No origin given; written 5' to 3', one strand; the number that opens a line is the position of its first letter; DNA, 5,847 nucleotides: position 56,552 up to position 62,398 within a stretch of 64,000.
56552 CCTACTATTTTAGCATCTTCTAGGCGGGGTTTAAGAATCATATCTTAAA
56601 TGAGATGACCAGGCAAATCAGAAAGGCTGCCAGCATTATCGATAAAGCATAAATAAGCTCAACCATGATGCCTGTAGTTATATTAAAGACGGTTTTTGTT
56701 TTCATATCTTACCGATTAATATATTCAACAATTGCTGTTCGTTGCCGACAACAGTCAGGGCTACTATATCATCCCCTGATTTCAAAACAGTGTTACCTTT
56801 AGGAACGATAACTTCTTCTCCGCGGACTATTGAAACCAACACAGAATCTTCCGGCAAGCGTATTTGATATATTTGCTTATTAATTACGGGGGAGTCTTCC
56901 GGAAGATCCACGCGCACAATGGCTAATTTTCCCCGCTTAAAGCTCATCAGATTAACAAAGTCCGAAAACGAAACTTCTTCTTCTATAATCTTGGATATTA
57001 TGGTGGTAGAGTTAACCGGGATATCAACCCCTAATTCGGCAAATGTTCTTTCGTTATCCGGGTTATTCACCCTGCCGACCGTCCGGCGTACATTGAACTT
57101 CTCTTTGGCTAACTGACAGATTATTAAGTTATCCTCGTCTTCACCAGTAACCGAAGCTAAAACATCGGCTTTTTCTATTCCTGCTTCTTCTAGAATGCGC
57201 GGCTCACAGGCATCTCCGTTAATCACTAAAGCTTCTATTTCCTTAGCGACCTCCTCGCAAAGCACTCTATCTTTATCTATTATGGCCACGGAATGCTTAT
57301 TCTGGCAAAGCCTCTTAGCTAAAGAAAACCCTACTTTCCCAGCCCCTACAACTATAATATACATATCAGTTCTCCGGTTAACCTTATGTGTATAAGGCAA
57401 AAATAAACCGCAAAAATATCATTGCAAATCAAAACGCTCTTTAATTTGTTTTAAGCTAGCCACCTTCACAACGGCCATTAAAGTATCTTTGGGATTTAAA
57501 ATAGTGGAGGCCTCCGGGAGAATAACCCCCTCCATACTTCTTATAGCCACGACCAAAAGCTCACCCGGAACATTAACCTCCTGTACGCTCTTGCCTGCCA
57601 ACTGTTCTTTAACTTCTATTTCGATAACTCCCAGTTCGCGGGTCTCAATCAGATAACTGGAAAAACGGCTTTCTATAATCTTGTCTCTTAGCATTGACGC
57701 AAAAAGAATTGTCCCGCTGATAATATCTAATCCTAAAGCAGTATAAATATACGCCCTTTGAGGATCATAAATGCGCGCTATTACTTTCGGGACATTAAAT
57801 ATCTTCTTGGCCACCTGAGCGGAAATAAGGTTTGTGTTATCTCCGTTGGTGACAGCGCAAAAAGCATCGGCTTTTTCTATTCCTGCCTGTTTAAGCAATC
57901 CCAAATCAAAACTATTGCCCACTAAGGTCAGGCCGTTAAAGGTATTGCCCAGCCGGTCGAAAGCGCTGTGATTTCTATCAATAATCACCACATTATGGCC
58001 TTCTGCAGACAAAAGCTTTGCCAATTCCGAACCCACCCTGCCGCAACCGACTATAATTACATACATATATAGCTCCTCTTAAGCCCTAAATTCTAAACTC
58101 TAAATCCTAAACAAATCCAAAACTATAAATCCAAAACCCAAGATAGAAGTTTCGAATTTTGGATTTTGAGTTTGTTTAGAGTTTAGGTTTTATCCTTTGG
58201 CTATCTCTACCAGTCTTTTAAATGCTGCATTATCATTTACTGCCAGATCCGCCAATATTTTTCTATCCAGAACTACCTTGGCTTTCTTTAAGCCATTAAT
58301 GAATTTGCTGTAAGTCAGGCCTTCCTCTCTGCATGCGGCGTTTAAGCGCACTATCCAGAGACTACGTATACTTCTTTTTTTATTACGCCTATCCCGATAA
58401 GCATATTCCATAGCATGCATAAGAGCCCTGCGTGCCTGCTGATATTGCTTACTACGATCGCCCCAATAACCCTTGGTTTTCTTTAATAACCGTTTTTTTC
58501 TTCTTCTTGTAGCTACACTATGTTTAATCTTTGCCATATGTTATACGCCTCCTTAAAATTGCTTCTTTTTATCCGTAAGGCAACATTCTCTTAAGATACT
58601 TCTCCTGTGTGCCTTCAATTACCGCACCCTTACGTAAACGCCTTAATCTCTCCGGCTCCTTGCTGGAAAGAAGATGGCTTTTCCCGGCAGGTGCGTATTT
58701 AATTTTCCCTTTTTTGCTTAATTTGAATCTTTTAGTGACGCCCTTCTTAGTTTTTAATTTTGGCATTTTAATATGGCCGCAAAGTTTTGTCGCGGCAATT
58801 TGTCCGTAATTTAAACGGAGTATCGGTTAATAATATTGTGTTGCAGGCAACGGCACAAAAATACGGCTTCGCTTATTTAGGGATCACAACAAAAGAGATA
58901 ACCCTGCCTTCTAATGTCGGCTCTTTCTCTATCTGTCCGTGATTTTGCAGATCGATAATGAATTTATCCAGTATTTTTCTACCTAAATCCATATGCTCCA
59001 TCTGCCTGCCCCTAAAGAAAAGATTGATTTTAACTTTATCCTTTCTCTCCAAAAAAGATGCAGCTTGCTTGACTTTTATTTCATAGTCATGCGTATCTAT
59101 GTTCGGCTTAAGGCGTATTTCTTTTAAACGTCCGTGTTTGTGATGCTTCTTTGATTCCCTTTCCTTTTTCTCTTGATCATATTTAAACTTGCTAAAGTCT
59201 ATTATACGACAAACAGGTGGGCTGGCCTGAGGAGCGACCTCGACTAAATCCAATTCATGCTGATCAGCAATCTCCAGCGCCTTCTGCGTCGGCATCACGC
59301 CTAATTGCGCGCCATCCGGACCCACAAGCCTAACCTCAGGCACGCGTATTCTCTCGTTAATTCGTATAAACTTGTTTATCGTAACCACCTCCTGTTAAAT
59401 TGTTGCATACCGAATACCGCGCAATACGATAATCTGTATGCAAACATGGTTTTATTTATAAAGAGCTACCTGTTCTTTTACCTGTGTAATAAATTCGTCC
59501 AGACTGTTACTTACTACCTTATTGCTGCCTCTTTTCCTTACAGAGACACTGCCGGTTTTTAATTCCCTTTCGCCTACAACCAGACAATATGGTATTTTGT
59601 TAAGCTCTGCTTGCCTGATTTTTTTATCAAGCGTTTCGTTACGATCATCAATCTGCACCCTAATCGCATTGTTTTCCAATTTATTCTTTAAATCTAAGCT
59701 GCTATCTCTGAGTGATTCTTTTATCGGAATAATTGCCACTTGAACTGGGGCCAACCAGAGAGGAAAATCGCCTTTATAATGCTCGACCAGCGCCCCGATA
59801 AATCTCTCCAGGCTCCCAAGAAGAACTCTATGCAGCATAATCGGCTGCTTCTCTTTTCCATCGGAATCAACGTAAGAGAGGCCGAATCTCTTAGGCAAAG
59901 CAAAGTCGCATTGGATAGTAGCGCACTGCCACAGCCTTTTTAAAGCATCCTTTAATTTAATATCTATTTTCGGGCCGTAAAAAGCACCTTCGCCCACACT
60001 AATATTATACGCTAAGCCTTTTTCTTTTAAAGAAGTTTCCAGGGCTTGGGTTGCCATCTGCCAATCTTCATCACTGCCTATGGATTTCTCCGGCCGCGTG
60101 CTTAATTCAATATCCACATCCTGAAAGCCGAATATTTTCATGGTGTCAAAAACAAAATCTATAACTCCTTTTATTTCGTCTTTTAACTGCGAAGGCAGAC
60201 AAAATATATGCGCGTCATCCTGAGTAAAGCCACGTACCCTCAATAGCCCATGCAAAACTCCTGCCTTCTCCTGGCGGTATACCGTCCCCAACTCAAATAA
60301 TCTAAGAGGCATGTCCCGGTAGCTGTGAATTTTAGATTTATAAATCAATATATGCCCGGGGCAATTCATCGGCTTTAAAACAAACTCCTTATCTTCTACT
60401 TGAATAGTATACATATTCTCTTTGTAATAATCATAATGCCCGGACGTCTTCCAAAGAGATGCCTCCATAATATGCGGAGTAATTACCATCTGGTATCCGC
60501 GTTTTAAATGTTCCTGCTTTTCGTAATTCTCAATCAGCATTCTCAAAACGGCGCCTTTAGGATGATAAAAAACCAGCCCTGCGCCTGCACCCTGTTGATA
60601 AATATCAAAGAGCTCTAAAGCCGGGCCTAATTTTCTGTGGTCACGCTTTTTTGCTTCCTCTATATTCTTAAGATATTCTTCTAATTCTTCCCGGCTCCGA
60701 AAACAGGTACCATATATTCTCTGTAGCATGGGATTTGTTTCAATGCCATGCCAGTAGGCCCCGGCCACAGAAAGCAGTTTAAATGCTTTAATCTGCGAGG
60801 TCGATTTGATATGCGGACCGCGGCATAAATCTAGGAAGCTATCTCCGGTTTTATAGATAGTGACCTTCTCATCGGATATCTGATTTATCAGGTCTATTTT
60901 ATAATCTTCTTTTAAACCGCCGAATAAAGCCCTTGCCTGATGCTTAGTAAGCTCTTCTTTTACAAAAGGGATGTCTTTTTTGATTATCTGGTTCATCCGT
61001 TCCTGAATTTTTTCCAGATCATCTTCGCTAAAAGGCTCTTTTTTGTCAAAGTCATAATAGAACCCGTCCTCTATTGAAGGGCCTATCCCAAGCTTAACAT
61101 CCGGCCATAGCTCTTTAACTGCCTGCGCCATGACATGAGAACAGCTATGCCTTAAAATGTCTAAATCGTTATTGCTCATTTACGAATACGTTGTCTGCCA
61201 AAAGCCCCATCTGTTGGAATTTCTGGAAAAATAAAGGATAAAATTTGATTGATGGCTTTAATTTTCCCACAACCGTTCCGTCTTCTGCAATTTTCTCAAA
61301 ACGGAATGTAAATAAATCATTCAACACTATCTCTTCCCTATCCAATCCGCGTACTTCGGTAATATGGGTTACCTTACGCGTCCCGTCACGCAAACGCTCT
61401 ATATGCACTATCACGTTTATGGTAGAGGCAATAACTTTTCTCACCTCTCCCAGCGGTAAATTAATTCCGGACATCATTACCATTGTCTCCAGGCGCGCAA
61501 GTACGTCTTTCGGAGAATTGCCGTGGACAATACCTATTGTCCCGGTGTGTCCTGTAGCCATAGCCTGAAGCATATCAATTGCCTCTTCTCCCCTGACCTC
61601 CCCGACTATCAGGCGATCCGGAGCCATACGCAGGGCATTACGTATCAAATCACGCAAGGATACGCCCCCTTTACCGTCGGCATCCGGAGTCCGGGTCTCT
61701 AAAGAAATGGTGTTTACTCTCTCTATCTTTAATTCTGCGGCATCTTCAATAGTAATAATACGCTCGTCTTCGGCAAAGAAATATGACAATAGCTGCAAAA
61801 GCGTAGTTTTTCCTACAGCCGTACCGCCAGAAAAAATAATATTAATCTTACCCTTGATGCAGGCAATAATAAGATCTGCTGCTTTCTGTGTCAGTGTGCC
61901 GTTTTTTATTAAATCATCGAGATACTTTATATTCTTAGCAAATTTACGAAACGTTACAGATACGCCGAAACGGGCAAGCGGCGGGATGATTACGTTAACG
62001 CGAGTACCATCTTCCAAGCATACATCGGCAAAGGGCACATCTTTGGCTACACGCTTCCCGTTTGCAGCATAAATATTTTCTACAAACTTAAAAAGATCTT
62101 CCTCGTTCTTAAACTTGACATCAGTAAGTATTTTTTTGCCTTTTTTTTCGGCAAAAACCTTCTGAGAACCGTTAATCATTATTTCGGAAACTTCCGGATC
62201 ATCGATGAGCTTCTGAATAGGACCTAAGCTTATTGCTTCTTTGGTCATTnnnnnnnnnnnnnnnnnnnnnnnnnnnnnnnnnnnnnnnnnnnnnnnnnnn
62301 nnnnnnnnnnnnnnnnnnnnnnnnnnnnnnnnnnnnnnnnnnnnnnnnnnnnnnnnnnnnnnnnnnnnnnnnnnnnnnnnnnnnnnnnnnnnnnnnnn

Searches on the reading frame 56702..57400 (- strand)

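Call 71: search_protein_families(library=pfam, proteins=[window:56702-57400:-], max_evalue=0.00001)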
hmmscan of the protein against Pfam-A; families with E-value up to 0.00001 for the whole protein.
window:56702-57400:- (232 aa): 2 families
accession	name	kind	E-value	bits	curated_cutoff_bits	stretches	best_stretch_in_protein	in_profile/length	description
PF02254.24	TrkA_N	-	3.3e-31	108.4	23.8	1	15-130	1-115/116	TrkA-N domain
PF02080.26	TrkA_C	-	8.4e-13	48.5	27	1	161-227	1-69/71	TrkA-C domain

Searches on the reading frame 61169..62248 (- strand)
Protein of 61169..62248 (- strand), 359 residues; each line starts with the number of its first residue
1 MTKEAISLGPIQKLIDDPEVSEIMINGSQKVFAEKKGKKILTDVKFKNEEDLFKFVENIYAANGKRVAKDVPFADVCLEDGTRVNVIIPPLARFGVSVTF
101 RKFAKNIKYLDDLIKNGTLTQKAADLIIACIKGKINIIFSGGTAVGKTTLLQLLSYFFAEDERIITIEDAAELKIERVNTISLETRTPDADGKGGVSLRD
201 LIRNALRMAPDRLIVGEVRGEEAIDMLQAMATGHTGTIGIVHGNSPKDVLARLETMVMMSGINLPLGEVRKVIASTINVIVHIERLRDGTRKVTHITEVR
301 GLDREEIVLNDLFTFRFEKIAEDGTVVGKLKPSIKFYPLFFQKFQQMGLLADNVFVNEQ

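Call 10: find_encoding_contigs(protein=window:61169-62248:-, flank=3000, max_places=10)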
Protein window:61169-62248:- (359 aa): 5 contigs read that carry it; 5 places shown.
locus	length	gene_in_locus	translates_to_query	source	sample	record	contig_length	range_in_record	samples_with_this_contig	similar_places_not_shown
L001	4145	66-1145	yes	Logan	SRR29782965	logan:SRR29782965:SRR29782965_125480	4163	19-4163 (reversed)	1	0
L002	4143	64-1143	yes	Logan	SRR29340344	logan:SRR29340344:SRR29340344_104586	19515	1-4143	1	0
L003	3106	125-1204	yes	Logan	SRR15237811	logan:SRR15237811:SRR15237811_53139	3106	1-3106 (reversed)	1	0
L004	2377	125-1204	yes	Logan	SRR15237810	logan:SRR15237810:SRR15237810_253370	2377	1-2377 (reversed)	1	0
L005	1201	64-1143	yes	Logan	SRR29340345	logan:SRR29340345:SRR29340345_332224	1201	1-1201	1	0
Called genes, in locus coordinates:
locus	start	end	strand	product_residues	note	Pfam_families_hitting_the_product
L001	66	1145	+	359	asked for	PF00437:T2SSE, PF27713:UCP018868 (faint)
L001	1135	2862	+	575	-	PF07973:tRNA_SAD, PF00587:tRNA-synt_2b, PF03129:HGTP_anticodon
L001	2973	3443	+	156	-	PF05198:IF3_N, PF00707:IF3_C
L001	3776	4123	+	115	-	PF00453:Ribosomal_L20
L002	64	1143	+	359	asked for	PF00437:T2SSE, PF27713:UCP018868 (faint)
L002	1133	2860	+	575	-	PF07973:tRNA_SAD, PF00587:tRNA-synt_2b, PF03129:HGTP_anticodon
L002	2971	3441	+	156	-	PF05198:IF3_N, PF00707:IF3_C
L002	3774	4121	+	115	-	PF00453:Ribosomal_L20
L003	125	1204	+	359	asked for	PF00437:T2SSE, PF27713:UCP018868 (faint)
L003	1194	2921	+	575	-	PF07973:tRNA_SAD, PF00587:tRNA-synt_2b, PF03129:HGTP_anticodon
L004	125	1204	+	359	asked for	PF00437:T2SSE, PF27713:UCP018868 (faint)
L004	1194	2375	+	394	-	?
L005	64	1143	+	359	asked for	PF00437:T2SSE, PF27713:UCP018868 (faint)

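Call 38: find_homologous_proteins(query=window:61169-62248:-, max_evalue=1e-60)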
Query window:61169-62248:- (359 aa): 7943 proteins with E <= 1e-60 among 8000 candidates; the best 120 are listed.
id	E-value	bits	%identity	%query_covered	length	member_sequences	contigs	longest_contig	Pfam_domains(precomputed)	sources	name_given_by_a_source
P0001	1.8e-215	733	95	100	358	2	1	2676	PF00437.27,PF27713.1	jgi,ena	-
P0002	3.4e-188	643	79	100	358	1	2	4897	PF00437.27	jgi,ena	-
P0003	1.4e-183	628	78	99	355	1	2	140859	PF00437.27,PF27713.1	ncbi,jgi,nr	ncbi:MAG: CpaF family protein [Candidatus Omnitrophota bacterium]|jgi:pilus assembly protein CpaF|nr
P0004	6.8e-181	619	77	100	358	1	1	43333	PF00437.27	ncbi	-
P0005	7.4e-180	616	75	98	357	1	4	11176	PF00437.27,PF27713.1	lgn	-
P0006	2.8e-179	614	74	100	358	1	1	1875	PF00437.27,PF27713.1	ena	-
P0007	3.2e-177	607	76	100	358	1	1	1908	PF00437.27,PF27713.1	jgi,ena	-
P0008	1.7e-176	605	76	99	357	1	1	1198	PF00437.27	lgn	-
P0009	3.9e-176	603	73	99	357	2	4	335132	PF00437.27,PF27713.1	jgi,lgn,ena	-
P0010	3.2e-175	600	71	99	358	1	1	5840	PF00437.27,PF27713.1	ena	-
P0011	6.9e-175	599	73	100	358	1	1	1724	PF00437.27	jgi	-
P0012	7.5e-174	596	74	99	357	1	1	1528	PF00437.27,PF27713.1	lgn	-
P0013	7.2e-173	593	72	100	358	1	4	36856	PF00437.27,PF27713.1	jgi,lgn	-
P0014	6.1e-172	590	73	98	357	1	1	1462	PF00437.27,PF27713.1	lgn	-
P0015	1.4e-171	588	70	100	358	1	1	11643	PF00437.27,PF27713.1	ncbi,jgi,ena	-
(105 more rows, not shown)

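Call 39: find_encoding_contigs(protein=P0001, flank=3000, max_places=6)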
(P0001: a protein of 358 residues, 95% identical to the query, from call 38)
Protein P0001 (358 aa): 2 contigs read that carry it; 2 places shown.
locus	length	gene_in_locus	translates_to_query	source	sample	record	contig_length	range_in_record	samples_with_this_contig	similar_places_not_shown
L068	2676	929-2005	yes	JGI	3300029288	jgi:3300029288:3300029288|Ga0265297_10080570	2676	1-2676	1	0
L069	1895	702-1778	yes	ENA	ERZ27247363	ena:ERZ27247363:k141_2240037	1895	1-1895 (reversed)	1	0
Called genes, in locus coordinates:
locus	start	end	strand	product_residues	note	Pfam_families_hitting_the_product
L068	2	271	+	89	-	?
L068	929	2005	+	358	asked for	PF00437:T2SSE, PF27713:UCP018868 (weak)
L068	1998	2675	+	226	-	?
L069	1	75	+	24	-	?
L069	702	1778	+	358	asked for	PF00437:T2SSE, PF27713:UCP018868 (weak)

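Call 40: find_encoding_contigs(protein=P0003, flank=10000, max_places=4)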
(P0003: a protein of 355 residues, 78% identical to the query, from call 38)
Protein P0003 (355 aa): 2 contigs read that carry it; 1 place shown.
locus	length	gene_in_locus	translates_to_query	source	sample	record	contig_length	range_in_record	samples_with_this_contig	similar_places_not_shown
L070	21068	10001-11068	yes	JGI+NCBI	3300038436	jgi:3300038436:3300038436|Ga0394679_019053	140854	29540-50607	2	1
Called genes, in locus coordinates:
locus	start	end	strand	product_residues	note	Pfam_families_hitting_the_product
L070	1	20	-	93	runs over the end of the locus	PF05258:DciA (weak)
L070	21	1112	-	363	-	PF00712:DNA_pol3_beta, PF02767:DNA_pol3_beta_2, PF02768:DNA_pol3_beta_3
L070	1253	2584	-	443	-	PF11638:DnaA_N, PF00308:Bac_DnaA, PF01695:IstB_IS21, PF03969:AFG1_ATPase (faint), PF01637:ATPase_2 (weak), PF00004:AAA, PF13173:AAA_14 (weak), PF08299:Bac_DnaA_C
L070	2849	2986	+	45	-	PF00468:Ribosomal_L34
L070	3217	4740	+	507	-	PF14849:YidC_periplas, PF02096:60KD_IMP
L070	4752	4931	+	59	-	PF14804:Jag_N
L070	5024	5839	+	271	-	PF00142:Fer4_NifH, PF01656:CbiA, PF02374:ArsA_ATPase (faint), PF06564:CBP_BcsQ (weak), PF09140:MipZ, PF10609:ParA (weak), PF13614:AAA_31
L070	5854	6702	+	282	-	PF02195:ParB_N, PF17762:HTH_ParB, PF23552:ParB_C (weak)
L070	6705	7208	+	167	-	PF00334:NDK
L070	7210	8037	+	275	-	PF03755:YicC-like_N, PF08340:YicC-like_C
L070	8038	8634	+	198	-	PF00625:Guanylate_kin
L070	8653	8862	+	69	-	PF01192:RNA_pol_Rpb6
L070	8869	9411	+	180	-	PF02441:Flavoprotein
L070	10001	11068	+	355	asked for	PF00437:T2SSE, PF27713:UCP018868 (weak)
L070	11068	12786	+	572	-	PF07973:tRNA_SAD, PF00587:tRNA-synt_2b, PF03129:HGTP_anticodon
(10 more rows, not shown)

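Call 57: find_encoding_contigs(protein=P0002, flank=1500, max_places=4)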
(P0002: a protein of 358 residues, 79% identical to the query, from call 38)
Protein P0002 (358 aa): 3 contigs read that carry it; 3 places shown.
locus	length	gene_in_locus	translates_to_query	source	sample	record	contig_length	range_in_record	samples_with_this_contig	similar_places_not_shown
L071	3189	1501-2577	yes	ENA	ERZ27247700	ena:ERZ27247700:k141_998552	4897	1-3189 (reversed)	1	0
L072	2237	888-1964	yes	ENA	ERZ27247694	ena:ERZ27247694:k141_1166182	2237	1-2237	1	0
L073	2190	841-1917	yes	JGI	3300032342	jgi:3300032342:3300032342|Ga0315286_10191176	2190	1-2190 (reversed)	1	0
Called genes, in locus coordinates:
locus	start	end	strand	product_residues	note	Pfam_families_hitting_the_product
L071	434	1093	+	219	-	PF14528:LAGLIDADG_3 (weak)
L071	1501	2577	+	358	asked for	PF00437:T2SSE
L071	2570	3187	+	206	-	?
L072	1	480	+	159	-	?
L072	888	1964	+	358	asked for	PF00437:T2SSE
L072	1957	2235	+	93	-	?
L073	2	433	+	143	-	?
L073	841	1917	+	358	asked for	PF00437:T2SSE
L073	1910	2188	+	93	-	?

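Call 58: find_encoding_contigs(protein=P0004, flank=1500, max_places=4)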
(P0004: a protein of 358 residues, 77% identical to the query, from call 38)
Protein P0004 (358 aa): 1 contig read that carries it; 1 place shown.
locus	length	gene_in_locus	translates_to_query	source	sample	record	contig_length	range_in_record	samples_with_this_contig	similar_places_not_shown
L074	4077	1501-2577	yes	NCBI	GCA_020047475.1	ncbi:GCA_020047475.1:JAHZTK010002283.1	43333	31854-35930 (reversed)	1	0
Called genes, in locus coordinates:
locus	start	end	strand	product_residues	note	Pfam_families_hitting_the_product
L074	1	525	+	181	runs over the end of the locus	PF02441:Flavoprotein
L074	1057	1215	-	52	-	-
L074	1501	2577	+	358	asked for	PF00437:T2SSE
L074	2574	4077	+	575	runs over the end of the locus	PF07973:tRNA_SAD, PF00587:tRNA-synt_2b, PF03129:HGTP_anticodon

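Call 59: find_encoding_contigs(protein=P0005, flank=1500, max_places=4)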
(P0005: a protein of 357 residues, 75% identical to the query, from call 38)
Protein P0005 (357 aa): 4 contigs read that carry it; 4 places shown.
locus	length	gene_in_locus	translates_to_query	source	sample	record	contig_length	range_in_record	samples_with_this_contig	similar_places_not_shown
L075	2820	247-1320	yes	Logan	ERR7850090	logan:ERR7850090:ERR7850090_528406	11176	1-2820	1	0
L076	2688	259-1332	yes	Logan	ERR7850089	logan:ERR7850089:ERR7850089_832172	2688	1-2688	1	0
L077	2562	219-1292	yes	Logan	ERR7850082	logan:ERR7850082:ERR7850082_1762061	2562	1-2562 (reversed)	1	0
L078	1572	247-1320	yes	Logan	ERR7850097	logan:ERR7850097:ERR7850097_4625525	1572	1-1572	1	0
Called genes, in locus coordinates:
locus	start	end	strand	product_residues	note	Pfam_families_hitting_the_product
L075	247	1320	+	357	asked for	PF00437:T2SSE, PF27713:UCP018868 (weak)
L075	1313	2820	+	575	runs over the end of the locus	PF07973:tRNA_SAD, PF00587:tRNA-synt_2b, PF03129:HGTP_anticodon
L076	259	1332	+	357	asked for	PF00437:T2SSE, PF27713:UCP018868 (weak)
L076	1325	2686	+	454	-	?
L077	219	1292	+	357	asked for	PF00437:T2SSE, PF27713:UCP018868 (weak)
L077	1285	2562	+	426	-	?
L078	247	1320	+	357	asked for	PF00437:T2SSE, PF27713:UCP018868 (weak)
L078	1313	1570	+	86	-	?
